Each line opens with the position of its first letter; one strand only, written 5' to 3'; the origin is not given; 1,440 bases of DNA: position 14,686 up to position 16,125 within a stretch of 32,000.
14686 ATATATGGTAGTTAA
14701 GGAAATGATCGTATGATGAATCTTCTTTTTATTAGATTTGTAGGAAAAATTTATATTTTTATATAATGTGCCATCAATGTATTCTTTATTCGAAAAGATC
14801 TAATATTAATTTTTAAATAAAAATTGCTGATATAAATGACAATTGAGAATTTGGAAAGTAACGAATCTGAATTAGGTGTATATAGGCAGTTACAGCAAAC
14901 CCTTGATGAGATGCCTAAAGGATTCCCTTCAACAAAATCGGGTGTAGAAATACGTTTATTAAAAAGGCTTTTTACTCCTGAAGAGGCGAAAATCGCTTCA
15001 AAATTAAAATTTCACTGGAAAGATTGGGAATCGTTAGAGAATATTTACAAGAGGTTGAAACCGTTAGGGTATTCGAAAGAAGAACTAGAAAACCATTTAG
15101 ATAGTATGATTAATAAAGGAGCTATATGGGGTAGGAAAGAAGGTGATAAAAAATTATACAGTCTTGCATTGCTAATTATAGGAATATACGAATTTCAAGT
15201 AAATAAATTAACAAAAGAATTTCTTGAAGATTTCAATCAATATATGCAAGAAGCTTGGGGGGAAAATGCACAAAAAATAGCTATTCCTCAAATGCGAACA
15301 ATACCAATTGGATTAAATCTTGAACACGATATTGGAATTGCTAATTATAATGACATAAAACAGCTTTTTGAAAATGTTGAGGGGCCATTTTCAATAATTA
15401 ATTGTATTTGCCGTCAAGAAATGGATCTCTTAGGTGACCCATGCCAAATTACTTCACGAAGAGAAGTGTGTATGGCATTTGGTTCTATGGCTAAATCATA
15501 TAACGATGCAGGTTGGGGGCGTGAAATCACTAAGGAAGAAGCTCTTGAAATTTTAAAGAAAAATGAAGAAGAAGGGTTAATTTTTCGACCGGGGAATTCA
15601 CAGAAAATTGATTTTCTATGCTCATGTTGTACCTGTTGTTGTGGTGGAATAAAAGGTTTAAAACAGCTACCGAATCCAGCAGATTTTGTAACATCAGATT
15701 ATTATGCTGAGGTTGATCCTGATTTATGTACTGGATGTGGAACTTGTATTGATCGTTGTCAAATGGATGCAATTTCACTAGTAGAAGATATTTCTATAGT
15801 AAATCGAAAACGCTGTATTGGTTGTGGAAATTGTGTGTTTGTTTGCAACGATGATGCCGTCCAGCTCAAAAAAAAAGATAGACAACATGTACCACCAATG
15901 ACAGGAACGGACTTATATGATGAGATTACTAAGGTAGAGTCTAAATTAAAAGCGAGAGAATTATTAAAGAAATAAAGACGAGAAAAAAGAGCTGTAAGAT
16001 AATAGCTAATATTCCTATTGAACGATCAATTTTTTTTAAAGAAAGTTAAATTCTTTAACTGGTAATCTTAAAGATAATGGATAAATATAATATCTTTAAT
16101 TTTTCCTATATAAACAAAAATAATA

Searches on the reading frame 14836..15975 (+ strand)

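Call 83: search_protein_families(library=pfam, proteins=[window:14836-15975:+], max_evalue=0.0001)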
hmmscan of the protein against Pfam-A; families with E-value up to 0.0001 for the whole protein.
window:14836-15975:+ (379 aa): 7 families
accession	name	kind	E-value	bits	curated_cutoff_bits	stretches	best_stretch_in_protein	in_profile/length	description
PF00037.32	Fer4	-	7.1e-12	45.1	21.1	1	292-314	2-24/24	4Fe-4S binding domain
PF13237.11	Fer4_10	-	5.6e-07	29.8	25.5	1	293-337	4-52/53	4Fe-4S dicluster domain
PF13187.11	Fer4_9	-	1.3e-06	28.7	27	1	298-341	2-51/52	4Fe-4S dicluster domain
PF13459.11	Fer4_15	-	1.1e-05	26.5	22.4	0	322-352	3-32/66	4Fe-4S single cluster domain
PF12797.12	Fer4_2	-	2.6e-05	24.3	24.5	0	321-338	4-21/22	4Fe-4S binding domain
PF12837.12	Fer4_6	-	2.7e-05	24.3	25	0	291-313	2-24/24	4Fe-4S binding domain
PF14697.11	Fer4_21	-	2.9e-05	24.5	35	1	321-350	2-31/59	4Fe-4S dicluster domain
